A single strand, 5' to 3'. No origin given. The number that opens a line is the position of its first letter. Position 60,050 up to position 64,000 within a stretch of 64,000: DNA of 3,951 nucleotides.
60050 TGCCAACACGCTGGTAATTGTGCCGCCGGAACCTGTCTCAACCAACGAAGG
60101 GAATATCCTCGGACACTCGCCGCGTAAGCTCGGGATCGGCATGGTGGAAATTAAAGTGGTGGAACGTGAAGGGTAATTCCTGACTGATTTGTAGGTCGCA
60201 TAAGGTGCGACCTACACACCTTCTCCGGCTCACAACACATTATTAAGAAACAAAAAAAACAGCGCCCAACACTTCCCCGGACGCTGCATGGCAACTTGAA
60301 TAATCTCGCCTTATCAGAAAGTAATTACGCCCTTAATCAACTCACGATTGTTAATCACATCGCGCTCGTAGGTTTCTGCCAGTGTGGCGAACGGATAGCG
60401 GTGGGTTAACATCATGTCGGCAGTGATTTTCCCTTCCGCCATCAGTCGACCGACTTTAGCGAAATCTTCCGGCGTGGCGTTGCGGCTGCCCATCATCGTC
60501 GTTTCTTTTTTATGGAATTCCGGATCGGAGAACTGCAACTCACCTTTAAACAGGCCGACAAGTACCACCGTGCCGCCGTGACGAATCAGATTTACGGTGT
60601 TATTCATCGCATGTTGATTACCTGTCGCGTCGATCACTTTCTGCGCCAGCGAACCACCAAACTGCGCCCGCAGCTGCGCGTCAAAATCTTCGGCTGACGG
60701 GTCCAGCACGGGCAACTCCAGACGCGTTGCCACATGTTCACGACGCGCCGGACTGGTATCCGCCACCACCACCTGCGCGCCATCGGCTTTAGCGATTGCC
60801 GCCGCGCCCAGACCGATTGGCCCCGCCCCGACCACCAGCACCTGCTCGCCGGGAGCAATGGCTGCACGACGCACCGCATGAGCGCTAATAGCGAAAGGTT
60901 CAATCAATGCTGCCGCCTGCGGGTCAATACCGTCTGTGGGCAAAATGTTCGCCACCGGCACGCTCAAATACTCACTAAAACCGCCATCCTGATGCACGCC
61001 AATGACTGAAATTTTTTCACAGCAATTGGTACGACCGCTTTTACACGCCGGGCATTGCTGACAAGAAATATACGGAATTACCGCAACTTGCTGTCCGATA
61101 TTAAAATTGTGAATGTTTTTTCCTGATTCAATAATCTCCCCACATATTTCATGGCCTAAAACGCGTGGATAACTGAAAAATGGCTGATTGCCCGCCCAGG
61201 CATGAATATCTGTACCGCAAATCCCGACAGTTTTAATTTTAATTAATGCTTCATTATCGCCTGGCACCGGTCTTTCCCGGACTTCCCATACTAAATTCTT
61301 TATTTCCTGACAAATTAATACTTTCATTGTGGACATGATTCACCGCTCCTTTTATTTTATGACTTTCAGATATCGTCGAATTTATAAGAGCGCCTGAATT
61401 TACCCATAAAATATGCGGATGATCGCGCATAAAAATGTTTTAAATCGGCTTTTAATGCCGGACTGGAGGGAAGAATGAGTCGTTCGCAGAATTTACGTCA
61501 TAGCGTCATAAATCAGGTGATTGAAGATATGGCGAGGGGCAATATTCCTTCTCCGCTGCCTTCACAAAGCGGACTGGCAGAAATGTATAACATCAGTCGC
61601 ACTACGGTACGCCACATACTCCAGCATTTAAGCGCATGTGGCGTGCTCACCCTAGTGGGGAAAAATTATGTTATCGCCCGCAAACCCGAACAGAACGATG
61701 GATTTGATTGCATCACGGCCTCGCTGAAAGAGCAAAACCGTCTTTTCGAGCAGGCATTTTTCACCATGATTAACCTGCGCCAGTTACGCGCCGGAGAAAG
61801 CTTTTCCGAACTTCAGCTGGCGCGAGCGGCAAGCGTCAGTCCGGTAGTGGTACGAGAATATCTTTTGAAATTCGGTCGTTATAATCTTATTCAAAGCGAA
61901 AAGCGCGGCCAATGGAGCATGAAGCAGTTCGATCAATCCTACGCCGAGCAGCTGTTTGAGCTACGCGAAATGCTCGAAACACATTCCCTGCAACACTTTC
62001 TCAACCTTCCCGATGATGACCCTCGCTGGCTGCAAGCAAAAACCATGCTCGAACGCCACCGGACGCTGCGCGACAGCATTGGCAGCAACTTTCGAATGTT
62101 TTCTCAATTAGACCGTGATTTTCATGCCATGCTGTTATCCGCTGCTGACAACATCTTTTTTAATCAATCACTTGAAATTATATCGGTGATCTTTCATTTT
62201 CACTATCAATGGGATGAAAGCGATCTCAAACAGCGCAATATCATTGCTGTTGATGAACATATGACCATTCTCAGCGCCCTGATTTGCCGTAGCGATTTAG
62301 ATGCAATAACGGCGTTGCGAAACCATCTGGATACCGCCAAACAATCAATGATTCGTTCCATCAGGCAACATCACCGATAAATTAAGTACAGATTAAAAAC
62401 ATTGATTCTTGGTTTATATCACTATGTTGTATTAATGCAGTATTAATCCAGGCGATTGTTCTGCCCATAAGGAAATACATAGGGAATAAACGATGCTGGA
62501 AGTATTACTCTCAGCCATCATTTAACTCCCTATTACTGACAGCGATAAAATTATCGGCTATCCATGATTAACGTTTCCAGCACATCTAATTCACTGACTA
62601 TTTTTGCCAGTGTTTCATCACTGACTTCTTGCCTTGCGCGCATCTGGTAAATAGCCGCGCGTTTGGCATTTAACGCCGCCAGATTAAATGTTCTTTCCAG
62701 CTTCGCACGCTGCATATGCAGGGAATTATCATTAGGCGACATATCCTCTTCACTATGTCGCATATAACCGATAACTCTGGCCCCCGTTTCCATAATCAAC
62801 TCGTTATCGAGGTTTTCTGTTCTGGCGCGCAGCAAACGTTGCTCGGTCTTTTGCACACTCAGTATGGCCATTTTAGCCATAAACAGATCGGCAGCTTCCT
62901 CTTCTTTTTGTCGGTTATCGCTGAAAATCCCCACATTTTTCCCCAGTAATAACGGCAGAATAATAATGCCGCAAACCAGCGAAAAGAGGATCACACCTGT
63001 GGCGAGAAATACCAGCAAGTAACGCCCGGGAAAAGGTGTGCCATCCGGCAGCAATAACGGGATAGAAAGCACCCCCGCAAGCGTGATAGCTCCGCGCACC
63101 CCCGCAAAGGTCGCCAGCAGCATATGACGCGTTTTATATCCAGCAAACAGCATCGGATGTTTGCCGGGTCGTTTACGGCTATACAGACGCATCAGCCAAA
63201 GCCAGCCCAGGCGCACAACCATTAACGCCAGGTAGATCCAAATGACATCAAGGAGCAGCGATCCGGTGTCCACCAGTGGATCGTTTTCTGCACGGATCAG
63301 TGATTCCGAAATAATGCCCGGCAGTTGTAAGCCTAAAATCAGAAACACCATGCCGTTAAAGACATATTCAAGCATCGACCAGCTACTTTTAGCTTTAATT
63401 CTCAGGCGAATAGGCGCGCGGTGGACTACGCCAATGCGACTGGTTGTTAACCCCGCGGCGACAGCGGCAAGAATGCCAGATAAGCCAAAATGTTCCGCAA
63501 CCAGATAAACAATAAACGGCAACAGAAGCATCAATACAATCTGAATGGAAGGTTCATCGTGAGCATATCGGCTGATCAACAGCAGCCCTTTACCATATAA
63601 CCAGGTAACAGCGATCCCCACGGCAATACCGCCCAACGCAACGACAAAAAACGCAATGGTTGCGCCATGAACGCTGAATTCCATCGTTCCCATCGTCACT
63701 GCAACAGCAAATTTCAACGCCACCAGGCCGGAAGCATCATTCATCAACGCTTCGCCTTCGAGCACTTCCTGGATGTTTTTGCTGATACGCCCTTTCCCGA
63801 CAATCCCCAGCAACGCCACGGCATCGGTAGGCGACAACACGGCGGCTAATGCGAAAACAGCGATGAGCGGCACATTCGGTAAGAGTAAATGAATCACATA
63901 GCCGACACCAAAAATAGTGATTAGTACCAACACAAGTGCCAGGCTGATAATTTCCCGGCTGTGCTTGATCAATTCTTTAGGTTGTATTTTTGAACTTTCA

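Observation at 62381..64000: CPA1-type cation/proton antiporter where the L-galactonate transporter lgoT is expected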

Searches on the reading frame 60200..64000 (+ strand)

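Call 10: search_protein_families(proteins=[L001:14354-16006:-, L001:16697-17668:+, L001:17732-18205:+, L001:18202-19473:+, L001:12117-13139:-, L001:13278-14183:+, L002:12115-13137:-, L002:13276-14190:+, L002:14405-15766:+], library=ncbifam)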
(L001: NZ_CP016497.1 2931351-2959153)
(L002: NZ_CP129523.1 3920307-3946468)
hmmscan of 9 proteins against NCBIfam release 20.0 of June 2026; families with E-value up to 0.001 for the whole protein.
L001:14354-16006:- (550 aa): 3 families
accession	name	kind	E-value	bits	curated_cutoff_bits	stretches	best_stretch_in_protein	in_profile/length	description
TIGR00831.1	a_cpa1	equivalog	5.4e-158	526.8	279.6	1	7-548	1-525/525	Na+/H+ antiporter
TIGR00840.1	b_cpa1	equivalog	3.7e-26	91.6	251.25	1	2-441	10-436/559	sodium/hydrogen exchanger 3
TIGR00932.1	2a37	subfamily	0.00042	19.9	238.3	1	26-258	14-245/275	monovalent cation:proton antiporter-2 (CPA2) family protein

L001:16697-17668:+ (323 aa): 2 families
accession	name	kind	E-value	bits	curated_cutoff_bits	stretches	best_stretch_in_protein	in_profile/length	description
TIGR00787.1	dctP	subfamily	1.5e-52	178.6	175.05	1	31-284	3-256/257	DctP family TRAP transporter solute-binding subunit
NF037995.1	TRAP_S1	subfamily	7.5e-52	176.3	50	1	28-292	1-264/271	TRAP transporter substrate-binding protein DctP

L001:17732-18205:+ (157 aa): 1 family
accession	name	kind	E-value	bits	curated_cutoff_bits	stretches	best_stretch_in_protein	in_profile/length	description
NF007374.1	PRK09877.1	equivalog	8.9e-09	35.9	260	1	7-150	4-147/157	2,3-diketo-L-gulonate TRAP transporter small permease YiaM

L001:18202-19473:+ (423 aa): 3 families
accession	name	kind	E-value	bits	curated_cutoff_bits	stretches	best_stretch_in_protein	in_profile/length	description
TIGR00786.1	dctM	subfamily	8.7e-120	400.2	268.45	1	23-422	5-404/405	TRAP transporter large permease subunit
NF011634.1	PRK15060.1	equivalog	4.2e-71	240.2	800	1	7-418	7-416/425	2,3-diketo-L-gulonate TRAP transporter large permease YiaN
TIGR02123.1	TRAP_fused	subfamily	3.1e-28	98.8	320.65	1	58-390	170-506/615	TRAP transporter fused permease subunit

L001:12117-13139:- (340 aa): 30 families (the best 25 are shown)
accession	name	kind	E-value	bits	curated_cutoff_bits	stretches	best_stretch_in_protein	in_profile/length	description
NF007489.0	PRK10083.1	equivalog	9.1e-61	205.7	376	1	4-340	1-337/339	Zn-dependent oxidoreductase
NF041097.1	keto_inos_dh_IolM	equivalog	5e-57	193.3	450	1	13-327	36-378/389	scyllo-inosose 3-dehydrogenase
NF003808.0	PRK05396.1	equivalog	1.9e-56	191.4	380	1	18-324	16-326/341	L-threonine 3-dehydrogenase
TIGR00692.1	tdh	equivalog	3.8e-53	180.7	458.35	1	23-324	19-326/340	L-threonine 3-dehydrogenase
NF010344.0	PRK13771.1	subfamily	5.4e-46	157.1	349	1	4-324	1-318/334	putative alcohol dehydrogenase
NF007375.0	PRK09880.1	equivalog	7e-43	146.7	469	1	27-323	27-327/344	L-idonate 5-dehydrogenase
NF007642.0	PRK10309.1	equivalog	3.8e-37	128.3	550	1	19-323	14-330/347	galactitol-1-phosphate 5-dehydrogenase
NF041172.1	AcrlCoa_red_Thmprot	equivalog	2.4e-36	125.3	500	1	4-323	1-318/334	acryloyl-CoA reductase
NF006940.0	PRK09422.1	equivalog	2.8e-33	115.3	344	1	7-334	5-333/338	alcohol dehydrogenase AdhP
TIGR03989.1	Rxyl_3153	subfamily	1.1e-32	113.7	440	2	118-340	139-370/370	NDMA-dependent alcohol dehydrogenase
TIGR03366.1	HpnZ_proposed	hypoth_equivalog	2.2e-32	112.5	328.1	1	27-302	5-296/315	putative phosphonate catabolism associated alcohol dehydrogenase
TIGR01202.1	bchC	equivalog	7.7e-32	110.6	291.25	1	5-326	3-296/308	chlorophyll synthesis pathway protein BchC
TIGR03201.1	dearomat_had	equivalog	1.7e-31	109.6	338.65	1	15-324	11-334/349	6-hydroxycyclohex-1-ene-1-carbonyl-CoA dehydrogenase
NF047908.1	AldhRedAhr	equivalog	2.6e-26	92.3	470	1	26-319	27-315/335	NADPH-dependent aldehyde reductase Ahr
TIGR02822.1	adh_fam_2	subfamily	7.5e-26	91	283.5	1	17-204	17-206/329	zinc-binding alcohol dehydrogenase family protein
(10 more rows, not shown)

L001:13278-14183:+ (301 aa): 7 families
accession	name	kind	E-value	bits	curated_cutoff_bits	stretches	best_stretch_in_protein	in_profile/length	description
TIGR03338.1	phnR_burk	equivalog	1.1e-09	38.3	271.5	1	96-290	21-211/212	phosphonate utilization associated transcriptional regulator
NF003011.0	PRK03837.1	subfamily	5.9e-09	35.9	260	1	197-292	140-233/241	transcriptional regulator NanR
TIGR02404.1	trehalos_R_Bsub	equivalog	2e-05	24.3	211.95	1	26-86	22-82/233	trehalose operon repressor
TIGR02018.2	his_ut_repres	equivalog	0.00064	19.2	220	0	26-60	21-55/226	histidine utilization transcriptional repressor HutC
NF041547.1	GntR_LSA1692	equivalog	0.00079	19.1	275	0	25-58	22-55/233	GntR family transcriptional regulator, LSA1692 subfamily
NF008491.0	PRK11402.1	subfamily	0.00083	18.9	269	0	4-59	9-66/243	GntR family transcriptional regulator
TIGR03337.1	phnR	equivalog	0.00091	19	296.75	0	26-57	23-54/231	phosphonate utilization transcriptional regulator PhnR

L002:12115-13137:- (340 aa): 29 families (the best 25 are shown)
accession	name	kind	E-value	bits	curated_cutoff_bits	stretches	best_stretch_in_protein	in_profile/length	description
NF007489.0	PRK10083.1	equivalog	6.7e-61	206.1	376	1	4-340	1-337/339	Zn-dependent oxidoreductase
NF041097.1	keto_inos_dh_IolM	equivalog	8e-57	192.6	450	1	15-327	40-378/389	scyllo-inosose 3-dehydrogenase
NF003808.0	PRK05396.1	equivalog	4.7e-56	190.1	380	1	12-324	9-326/341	L-threonine 3-dehydrogenase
TIGR00692.1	tdh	equivalog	1e-53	182.6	458.35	1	20-324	16-326/340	L-threonine 3-dehydrogenase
NF010344.0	PRK13771.1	subfamily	2.2e-44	151.8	349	1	8-324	6-318/334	putative alcohol dehydrogenase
NF007375.0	PRK09880.1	equivalog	4.7e-44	150.6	469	1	8-323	9-327/344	L-idonate 5-dehydrogenase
NF007642.0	PRK10309.1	equivalog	1.9e-38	132.6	550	1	19-323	16-330/347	galactitol-1-phosphate 5-dehydrogenase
TIGR03989.1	Rxyl_3153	subfamily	3.6e-35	121.9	440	2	7-109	6-108/370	NDMA-dependent alcohol dehydrogenase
NF041172.1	AcrlCoa_red_Thmprot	equivalog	2.2e-34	118.9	500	1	8-323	5-318/334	acryloyl-CoA reductase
NF006940.0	PRK09422.1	equivalog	7.4e-34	117.2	344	1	13-334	10-333/338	alcohol dehydrogenase AdhP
TIGR03366.1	HpnZ_proposed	hypoth_equivalog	5.1e-32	111.3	328.1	1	27-302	5-296/315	putative phosphonate catabolism associated alcohol dehydrogenase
TIGR03201.1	dearomat_had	equivalog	4.5e-31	108.2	338.65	1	13-324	9-334/349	6-hydroxycyclohex-1-ene-1-carbonyl-CoA dehydrogenase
TIGR01202.1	bchC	equivalog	4.9e-31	108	291.25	1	5-326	3-296/308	chlorophyll synthesis pathway protein BchC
TIGR02822.1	adh_fam_2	subfamily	1.3e-25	90.2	283.5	1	16-203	16-205/329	zinc-binding alcohol dehydrogenase family protein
NF047908.1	AldhRedAhr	equivalog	1.3e-25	90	470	1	25-319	26-315/335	NADPH-dependent aldehyde reductase Ahr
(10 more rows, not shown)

L002:13276-14190:+ (304 aa): 14 families
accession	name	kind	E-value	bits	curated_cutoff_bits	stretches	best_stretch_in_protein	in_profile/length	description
TIGR03338.1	phnR_burk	equivalog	3.9e-12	46.3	271.5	1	93-290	18-211/212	phosphonate utilization associated transcriptional regulator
NF003011.0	PRK03837.1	subfamily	4.9e-10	39.4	260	1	199-291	142-232/241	transcriptional regulator NanR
NF007741.0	PRK10421.1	equivalog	4.5e-06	26.2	311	0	95-160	16-82/262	transcriptional regulator LldR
TIGR02404.1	trehalos_R_Bsub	equivalog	1.8e-05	24.5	211.95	1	26-60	22-56/233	trehalose operon repressor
TIGR02018.2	his_ut_repres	equivalog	4.6e-05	22.9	220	1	26-60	21-55/226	histidine utilization transcriptional repressor HutC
TIGR03337.1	phnR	equivalog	9.3e-05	22.2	296.75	0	26-57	23-54/231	phosphonate utilization transcriptional regulator PhnR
NF008491.0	PRK11402.1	subfamily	9.3e-05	22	269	1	4-60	9-67/243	GntR family transcriptional regulator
NF007588.0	PRK10225.1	equivalog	0.00014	21.2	442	0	244-295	186-234/257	Uxu operon transcriptional regulator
NF007001.0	PRK09464.1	equivalog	0.00018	21.2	330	0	89-164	13-90/254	pyruvate dehydrogenase complex transcriptional repressor PdhR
TIGR00122.1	birA_repr_reg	equivalog_domain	0.00024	20.9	70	1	30-71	15-57/69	biotin operon repressor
NF008571.0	PRK11523.1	equivalog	0.00028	20.4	396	0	251-299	183-232/258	transcriptional regulator ExuR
NF041547.1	GntR_LSA1692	equivalog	0.00041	20.1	275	0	26-63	23-60/233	GntR family transcriptional regulator, LSA1692 subfamily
NF041413.1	ArsR_Rv2640c_fam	equivalog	0.00051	20.4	155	0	32-59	62-89/118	Rv2640c family ArsR-like transcriptional regulator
NF007292.0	PRK09764.1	equivalog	0.00053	19.2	281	0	11-61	10-62/240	GntR family transcriptional regulator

L002:14405-15766:+ (453 aa): 36 families (the best 25 are shown)
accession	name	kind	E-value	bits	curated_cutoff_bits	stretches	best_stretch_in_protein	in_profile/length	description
TIGR00893.1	2A0114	subfamily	1.4e-79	267.9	395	1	50-443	2-399/399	D-galactonate transporter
TIGR00881.1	2A0104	subfamily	2.3e-49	168.4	407.75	1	48-419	1-374/379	phosphoglycerate transporter protein PgtP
TIGR00894.1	2A0114euk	subfamily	3.7e-31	108.2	626.45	1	77-434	76-441/465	Na(+)-dependent inorganic phosphate cotransporter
NF008661.1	PRK11663.1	subfamily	5.2e-21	75.2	564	1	38-438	26-427/439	MFS transporter family glucose-6-phosphate receptor UhpC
TIGR00712.1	glpT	equivalog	5.2e-19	68.6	632.55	1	36-435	23-429/440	glycerol-3-phosphate transporter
TIGR00880.1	2_A_01_02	superfamily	3.7e-18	66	131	1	86-215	3-136/141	multidrug resistance protein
NF047787.1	PhglyTportPgtP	equivalog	1e-16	60.8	750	1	21-418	11-413/451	phosphoglycerate transporter PgtP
NF008433.0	PRK11273.1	equivalog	1.1e-16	61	748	1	36-442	23-436/452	glycerol-3-phosphate transporter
TIGR02332.1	HpaX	equivalog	1e-13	51.3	615.4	1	36-426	2-404/412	4-hydroxyphenylacetate permease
TIGR00895.1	2A0115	subfamily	5.9e-13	48.5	418.55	1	31-414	6-397/398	aromatic acid/H+ symport family MFS transporter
NF007107.1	PRK09556.1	equivalog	1.7e-12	47.1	497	1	42-419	30-415/469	hexose-6-phosphate:phosphate antiporter UhpT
NF049980.1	SfMCT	equivalog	1.3e-11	43.8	320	1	61-430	21-377/378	L-lactate MFS transporter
NF008314.0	PRK11102.1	equivalog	2e-11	43.8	303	1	64-211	32-179/396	Bcr/CflA family multidrug efflux MFS transporter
TIGR00710.1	efflux_Bcr_CflA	subfamily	2.1e-11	43.9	200.9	1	63-432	26-377/385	Bcr/CflA family efflux MFS transporter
TIGR00891.1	2A0112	subfamily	2.1e-11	43.6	552.9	1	35-395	5-364/405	sialate:H+ symport family MFS transporter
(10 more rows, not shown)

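Call 11: profile_search(protein=L001:14354-16006:-)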
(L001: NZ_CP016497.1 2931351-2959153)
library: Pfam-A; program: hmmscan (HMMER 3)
A. the first sequence (550 residues): domains with independent E <= 10: 1; with E <= 0.001: 1
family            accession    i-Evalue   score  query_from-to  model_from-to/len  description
Na_H_Exchanger    PF00999.27    2.5e-63   214.7      14-419         6-373/375  Sodium/hydrogen exchanger, transmembrane

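Call 21: search_solved_structures(query=L001:16697-17668:+, max_evalue=1e-10)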
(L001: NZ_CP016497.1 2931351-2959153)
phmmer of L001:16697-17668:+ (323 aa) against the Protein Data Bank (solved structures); distinct sequences matched with E-value up to 1e-10: 83 (the best 60 are shown).
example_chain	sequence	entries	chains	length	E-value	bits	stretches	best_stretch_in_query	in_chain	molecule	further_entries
4ovt_A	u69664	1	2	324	2.3e-146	490.1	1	24-322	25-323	TRAP dicarboxylate transporter, DctP subunit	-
4o8m_A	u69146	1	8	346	1.2e-80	274.2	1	2-322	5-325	TRAP dicarboxylate transporter, DctP subunit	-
4pfb_A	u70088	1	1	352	3.7e-44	154.4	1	47-322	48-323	C4-dicarboxylate-binding protein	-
9fvb_A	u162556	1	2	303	2.8e-41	144.9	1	44-308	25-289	Sialic acid-binding periplasmic protein SiaP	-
7a5q_A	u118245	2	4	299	2.8e-41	144.9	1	44-308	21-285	DctP family TRAP transporter solute-binding subunit | Sialic acid-binding periplasmic protein SiaP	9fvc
4mag_A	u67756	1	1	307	3e-41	144.8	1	44-308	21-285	Sialic Acid Binding Protein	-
9bh3_A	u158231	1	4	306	3.7e-41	144.5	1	46-323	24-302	DctP family TRAP transporter solute-binding subunit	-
9bhf_A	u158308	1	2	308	3.7e-41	144.5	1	46-323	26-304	DctP family TRAP transporter solute-binding subunit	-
9fve_A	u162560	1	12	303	9.7e-41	143.1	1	44-308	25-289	Sialic acid-binding periplasmic protein SiaP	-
2wx9_A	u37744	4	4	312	1.3e-39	139.4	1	46-317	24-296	SIALIC ACID-BINDING PERIPLASMIC PROTEIN SIAP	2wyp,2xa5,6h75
2cex_A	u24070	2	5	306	1.4e-39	139.3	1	46-317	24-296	PROTEIN HI0146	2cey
2wyk_A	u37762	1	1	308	1.5e-39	139.3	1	46-317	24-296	SIALIC ACID-BINDING PERIPLASMIC PROTEIN SIAP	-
2v4c_A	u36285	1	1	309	1.5e-39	139.2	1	46-317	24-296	SIALIC ACID-BINDING PERIPLASMIC PROTEIN SIAP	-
3b50_A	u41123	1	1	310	1.5e-39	139.2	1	46-317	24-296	Sialic acid-binding periplasmic protein siaP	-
2xwv_A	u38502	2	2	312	1.5e-39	139.2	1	46-317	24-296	SIALIC ACID-BINDING PERIPLASMIC PROTEIN SIAP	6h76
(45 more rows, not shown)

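Call 22: search_solved_structures(query=L001:14354-16006:-, max_evalue=0.001)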
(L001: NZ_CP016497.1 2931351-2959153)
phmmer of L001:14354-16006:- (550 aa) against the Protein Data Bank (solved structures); distinct sequences matched with E-value up to 0.001: 24.
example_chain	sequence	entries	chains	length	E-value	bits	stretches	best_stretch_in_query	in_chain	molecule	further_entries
8jd9_A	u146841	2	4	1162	3.4e-18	69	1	50-410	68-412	Sodium/hydrogen exchanger 7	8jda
7y3e_A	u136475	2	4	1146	3.9e-18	68.8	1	50-410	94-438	Sodium/hydrogen exchanger 7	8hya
8j2m_A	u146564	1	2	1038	9.3e-17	64.3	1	50-410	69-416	Na+/H+ antiporter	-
8iwo_A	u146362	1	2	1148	9.7e-17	64.2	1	50-410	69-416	OsSOS1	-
8xpq_A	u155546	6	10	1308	2.6e-11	46.3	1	50-420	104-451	Sperm-specific sodium proton exchanger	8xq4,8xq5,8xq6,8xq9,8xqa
8xq8_A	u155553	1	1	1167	2.7e-11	46.3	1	50-420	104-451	Sperm-specific sodium proton exchanger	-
8u6z_A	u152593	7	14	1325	2.7e-11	46.3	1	50-420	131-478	Sperm-specific sodium proton exchanger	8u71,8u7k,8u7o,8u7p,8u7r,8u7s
8otq_A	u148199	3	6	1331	2.7e-11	46.3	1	50-420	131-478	Sperm-specific sodium proton exchanger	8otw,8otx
8pcz_A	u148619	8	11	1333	2.7e-11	46.3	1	50-420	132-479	Sperm-specific sodium proton exchanger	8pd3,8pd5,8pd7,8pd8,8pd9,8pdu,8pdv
8pd2_A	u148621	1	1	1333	2.8e-11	46.2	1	50-420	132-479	Sperm-specific sodium proton exchanger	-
8xq7_A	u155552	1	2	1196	2.8e-11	46.2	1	50-420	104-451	Sperm-specific sodium proton exchanger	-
8u73_A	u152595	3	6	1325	1.1e-10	44.2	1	50-420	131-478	Sperm-specific sodium proton exchanger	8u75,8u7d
8pxb_B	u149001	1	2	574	2.6e-10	43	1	50-405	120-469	Sodium/hydrogen exchanger 9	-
6z3y_B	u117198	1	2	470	3.6e-10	42.6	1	50-401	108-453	Sodium/hydrogen exchanger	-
6z3z_B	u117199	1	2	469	4.3e-10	42.3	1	50-401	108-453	Sodium/hydrogen exchanger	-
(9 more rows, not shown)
